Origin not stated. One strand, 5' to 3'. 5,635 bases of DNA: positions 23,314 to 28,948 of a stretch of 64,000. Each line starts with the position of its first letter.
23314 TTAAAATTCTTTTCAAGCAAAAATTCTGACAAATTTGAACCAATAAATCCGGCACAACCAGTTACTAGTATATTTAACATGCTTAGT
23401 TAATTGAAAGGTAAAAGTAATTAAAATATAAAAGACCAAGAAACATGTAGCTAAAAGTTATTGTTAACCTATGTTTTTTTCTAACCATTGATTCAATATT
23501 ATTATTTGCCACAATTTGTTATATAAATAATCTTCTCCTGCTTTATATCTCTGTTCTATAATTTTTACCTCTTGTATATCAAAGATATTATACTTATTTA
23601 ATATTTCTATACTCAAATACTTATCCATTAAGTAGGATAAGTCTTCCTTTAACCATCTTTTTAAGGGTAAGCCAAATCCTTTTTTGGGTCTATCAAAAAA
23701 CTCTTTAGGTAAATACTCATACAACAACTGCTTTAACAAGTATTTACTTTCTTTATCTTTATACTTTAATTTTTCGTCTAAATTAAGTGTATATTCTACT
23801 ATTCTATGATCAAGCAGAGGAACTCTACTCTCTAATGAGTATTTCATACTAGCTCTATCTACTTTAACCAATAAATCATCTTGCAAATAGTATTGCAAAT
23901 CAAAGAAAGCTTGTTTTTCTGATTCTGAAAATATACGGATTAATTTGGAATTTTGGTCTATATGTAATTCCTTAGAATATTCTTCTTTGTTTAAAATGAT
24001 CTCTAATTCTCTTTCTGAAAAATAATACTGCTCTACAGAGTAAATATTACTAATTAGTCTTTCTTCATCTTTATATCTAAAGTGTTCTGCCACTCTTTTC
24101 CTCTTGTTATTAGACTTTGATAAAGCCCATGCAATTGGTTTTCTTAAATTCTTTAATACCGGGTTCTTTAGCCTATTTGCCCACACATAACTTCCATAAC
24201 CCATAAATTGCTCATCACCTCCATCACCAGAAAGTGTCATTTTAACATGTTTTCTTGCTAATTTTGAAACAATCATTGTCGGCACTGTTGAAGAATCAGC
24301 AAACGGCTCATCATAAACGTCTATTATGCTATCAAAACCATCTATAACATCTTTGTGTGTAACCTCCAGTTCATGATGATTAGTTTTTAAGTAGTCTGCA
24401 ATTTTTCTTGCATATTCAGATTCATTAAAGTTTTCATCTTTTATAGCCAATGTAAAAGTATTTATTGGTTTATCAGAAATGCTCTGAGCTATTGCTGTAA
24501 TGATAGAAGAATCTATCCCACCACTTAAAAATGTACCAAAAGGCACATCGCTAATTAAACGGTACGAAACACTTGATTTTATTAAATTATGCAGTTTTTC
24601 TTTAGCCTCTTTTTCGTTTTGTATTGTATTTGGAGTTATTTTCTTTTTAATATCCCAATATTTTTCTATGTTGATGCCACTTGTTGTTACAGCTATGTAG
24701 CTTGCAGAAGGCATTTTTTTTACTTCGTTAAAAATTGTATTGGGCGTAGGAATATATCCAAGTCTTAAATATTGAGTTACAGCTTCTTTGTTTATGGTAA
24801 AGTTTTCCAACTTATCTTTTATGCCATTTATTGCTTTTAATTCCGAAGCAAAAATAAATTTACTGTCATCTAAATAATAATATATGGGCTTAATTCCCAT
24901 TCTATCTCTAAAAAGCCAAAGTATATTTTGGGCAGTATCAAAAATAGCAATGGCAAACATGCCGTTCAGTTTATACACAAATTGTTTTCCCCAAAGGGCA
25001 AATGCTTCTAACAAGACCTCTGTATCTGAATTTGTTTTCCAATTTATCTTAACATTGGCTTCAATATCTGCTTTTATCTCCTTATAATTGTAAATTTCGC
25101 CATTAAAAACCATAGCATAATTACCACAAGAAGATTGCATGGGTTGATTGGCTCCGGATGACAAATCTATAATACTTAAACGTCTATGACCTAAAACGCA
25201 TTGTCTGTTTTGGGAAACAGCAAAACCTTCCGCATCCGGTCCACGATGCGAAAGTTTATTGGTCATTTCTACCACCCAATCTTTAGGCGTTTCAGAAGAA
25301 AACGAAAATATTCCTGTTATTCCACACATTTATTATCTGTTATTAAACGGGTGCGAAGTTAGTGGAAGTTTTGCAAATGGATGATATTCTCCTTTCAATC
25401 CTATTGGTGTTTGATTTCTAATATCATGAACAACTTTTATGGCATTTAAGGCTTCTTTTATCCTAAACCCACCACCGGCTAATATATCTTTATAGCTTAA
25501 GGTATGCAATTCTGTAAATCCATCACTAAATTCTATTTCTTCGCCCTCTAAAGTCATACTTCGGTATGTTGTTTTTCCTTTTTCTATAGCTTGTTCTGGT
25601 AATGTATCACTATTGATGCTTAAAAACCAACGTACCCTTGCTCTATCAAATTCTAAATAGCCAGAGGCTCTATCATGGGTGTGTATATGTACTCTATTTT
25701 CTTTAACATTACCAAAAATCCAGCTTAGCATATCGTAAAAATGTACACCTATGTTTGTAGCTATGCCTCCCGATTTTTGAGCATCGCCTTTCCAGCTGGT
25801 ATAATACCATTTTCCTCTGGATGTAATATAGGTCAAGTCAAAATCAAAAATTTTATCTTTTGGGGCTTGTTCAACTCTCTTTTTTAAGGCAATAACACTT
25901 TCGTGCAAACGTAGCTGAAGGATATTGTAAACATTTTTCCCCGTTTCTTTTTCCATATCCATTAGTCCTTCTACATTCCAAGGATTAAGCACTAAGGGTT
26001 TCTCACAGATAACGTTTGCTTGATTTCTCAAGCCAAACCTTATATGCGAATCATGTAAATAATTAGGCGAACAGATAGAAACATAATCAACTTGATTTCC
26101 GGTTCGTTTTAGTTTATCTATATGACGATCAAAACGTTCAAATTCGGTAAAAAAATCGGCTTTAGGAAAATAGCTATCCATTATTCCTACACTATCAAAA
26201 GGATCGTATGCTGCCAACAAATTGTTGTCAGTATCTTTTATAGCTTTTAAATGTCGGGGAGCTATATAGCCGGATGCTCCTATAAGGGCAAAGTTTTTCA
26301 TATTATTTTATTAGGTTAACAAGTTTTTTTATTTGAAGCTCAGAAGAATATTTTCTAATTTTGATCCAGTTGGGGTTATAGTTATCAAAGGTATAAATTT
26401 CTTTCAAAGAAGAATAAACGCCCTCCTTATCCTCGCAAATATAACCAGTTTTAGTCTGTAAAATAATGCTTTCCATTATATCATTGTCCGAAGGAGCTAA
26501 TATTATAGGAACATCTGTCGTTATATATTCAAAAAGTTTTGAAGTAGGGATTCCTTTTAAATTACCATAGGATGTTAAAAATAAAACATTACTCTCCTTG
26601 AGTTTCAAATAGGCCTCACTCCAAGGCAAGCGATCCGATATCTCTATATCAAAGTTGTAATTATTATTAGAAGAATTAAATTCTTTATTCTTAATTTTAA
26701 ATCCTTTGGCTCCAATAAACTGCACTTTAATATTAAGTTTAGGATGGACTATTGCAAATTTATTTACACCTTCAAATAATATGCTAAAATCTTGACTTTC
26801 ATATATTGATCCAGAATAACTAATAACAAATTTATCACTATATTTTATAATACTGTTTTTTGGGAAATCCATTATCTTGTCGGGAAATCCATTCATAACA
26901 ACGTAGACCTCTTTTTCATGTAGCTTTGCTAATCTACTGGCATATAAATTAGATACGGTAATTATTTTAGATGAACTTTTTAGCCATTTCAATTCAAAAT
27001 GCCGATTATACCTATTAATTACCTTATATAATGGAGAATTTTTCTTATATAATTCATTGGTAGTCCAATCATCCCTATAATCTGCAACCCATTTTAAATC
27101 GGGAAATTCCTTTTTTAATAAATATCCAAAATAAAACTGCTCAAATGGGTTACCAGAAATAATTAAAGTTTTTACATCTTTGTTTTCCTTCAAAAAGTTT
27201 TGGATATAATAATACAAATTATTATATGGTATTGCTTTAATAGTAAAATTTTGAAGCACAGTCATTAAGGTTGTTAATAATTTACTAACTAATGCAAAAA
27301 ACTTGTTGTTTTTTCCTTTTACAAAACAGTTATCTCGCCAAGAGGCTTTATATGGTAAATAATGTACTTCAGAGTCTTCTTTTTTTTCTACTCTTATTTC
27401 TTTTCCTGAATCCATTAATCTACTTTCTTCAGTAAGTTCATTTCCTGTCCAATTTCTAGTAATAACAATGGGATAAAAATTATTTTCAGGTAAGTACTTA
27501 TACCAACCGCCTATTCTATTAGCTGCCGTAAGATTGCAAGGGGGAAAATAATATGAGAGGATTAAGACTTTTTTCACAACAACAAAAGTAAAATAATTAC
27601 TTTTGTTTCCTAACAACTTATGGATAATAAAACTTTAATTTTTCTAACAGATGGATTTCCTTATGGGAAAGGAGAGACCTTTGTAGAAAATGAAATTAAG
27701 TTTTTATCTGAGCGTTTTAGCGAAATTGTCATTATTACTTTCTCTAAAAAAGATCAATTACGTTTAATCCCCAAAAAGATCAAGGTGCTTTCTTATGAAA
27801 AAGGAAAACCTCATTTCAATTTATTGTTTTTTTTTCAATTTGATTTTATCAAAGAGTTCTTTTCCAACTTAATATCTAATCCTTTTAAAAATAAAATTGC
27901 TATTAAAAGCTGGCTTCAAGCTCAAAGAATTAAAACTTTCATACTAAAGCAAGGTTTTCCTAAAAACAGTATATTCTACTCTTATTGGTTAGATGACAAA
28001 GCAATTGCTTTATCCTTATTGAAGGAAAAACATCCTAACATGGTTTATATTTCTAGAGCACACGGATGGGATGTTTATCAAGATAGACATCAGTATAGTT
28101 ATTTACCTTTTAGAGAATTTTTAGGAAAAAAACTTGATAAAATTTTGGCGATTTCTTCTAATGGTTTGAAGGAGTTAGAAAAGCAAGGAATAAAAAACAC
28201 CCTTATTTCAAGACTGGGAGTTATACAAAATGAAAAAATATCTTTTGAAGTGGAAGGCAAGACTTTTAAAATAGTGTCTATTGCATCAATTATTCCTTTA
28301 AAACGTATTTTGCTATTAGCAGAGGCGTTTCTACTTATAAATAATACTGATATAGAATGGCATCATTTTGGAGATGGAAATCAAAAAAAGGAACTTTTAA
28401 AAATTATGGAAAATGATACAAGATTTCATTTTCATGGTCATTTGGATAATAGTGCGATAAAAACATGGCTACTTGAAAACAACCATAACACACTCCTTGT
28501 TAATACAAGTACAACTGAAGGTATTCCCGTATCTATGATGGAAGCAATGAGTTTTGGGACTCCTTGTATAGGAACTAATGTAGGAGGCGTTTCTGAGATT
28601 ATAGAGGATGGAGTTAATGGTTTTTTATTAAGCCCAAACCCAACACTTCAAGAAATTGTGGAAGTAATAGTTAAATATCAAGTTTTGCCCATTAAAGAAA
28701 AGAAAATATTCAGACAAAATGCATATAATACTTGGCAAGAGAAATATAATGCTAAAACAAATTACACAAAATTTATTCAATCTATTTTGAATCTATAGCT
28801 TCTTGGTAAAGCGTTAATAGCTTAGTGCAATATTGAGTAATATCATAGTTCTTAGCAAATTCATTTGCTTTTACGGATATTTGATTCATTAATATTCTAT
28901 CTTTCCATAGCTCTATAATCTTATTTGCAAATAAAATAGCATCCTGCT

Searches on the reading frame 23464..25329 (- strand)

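Call 6: search_protein_families(library=pfam, proteins=[window:23464-25329:-], max_evalue=0.001)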
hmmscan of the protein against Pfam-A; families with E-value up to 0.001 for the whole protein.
window:23464-25329:- (621 aa): 5 families
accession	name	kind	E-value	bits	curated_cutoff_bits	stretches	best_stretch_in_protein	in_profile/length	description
PF00733.27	Asn_synthase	-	8.9e-91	305.6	21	1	246-617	2-354/354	Asparagine synthase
PF13537.11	GATase_7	-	8.1e-42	142.5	25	1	48-167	1-121/123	Glutamine amidotransferase domain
PF13522.11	GATase_6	-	1.7e-41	141.8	27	1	31-163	1-130/130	Glutamine amidotransferase domain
PF02540.23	NAD_synthase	-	0.00016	21.4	21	1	245-379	4-138/242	NAD synthase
PF06508.19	QueC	-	0.00019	21.4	22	1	267-327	5-64/210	Queuosine biosynthesis protein QueC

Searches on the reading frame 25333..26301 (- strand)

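Call 6: search_protein_families(library=pfam, proteins=[window:25333-26301:-], max_evalue=0.001)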
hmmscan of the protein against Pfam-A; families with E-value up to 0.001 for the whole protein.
window:25333-26301:- (322 aa): 3 families
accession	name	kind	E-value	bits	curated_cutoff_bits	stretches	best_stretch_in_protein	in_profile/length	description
PF01408.29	GFO_IDH_MocA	-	1.8e-19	71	24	1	3-124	2-116/120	Oxidoreductase family, NAD-binding Rossmann fold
PF02894.22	GFO_IDH_MocA_C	-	9.3e-15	55.4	22.9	1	151-227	12-100/218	Oxidoreductase family, C-terminal alpha/beta domain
PF22725.1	GFO_IDH_MocA_C3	-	7.3e-08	32.9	27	1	140-212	5-78/124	GFO/IDH/MocA C-terminal domain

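Call 15: search_protein_families(library=ncbifam, proteins=[window:25333-26301:-], max_evalue=0.00001)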
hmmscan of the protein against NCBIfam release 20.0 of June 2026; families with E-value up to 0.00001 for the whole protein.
window:25333-26301:- (322 aa): 3 families
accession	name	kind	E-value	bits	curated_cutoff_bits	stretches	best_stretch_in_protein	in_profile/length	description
TIGR04380.1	myo_inos_iolG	equivalog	3e-10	39.5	355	1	3-200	3-190/330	inositol 2-dehydrogenase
NF052479.1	LevoglcsnDh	equivalog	9.4e-09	34.4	650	1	69-208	72-214/386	levoglucosan dehydrogenase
NF040723.1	UDP-GlcNAcDh_Arch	equivalog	5.1e-06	26.2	450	1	56-207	46-187/302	UDP-N-acetylglucosamine 3-dehydrogenase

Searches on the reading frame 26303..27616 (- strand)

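Call 6: search_protein_families(library=pfam, proteins=[window:26303-27616:-], max_evalue=0.001)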
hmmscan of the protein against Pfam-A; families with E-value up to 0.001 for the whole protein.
window:26303-27616:- (437 aa): 0 families

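Call 35: search_protein_families(library=ncbifam, proteins=[window:26303-27616:-], max_evalue=0.00001)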
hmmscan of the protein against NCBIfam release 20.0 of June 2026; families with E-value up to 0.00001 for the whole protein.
window:26303-27616:- (437 aa): 0 families

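Call 50: search_protein_families(library=pfam, proteins=[window:26303-27616:-], max_evalue=0.1)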
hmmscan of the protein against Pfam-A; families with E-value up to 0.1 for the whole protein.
window:26303-27616:- (437 aa): 2 families
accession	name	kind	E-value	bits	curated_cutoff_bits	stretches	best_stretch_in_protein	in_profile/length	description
PF13439.12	Glyco_transf_4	-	0.009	16.5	28.5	1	171-244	94-166/170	Glycosyltransferase Family 4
PF21593.2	DUF6853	-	0.031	15.1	27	0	172-234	34-97/120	Family of unknown function (DUF6853)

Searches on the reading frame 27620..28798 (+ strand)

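Call 6: search_protein_families(library=pfam, proteins=[window:27620-28798:+], max_evalue=0.001)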
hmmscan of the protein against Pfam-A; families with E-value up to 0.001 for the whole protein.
window:27620-28798:+ (392 aa): 2 families
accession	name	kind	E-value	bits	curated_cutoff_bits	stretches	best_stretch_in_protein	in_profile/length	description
PF00534.26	Glycos_transf_1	-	8.8e-22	77.9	26.4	1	206-370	6-171/172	Glycosyl transferases group 1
PF13692.12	Glyco_trans_1_4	-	8.2e-21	75.2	27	1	217-350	3-136/142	Glycosyl transferases group 1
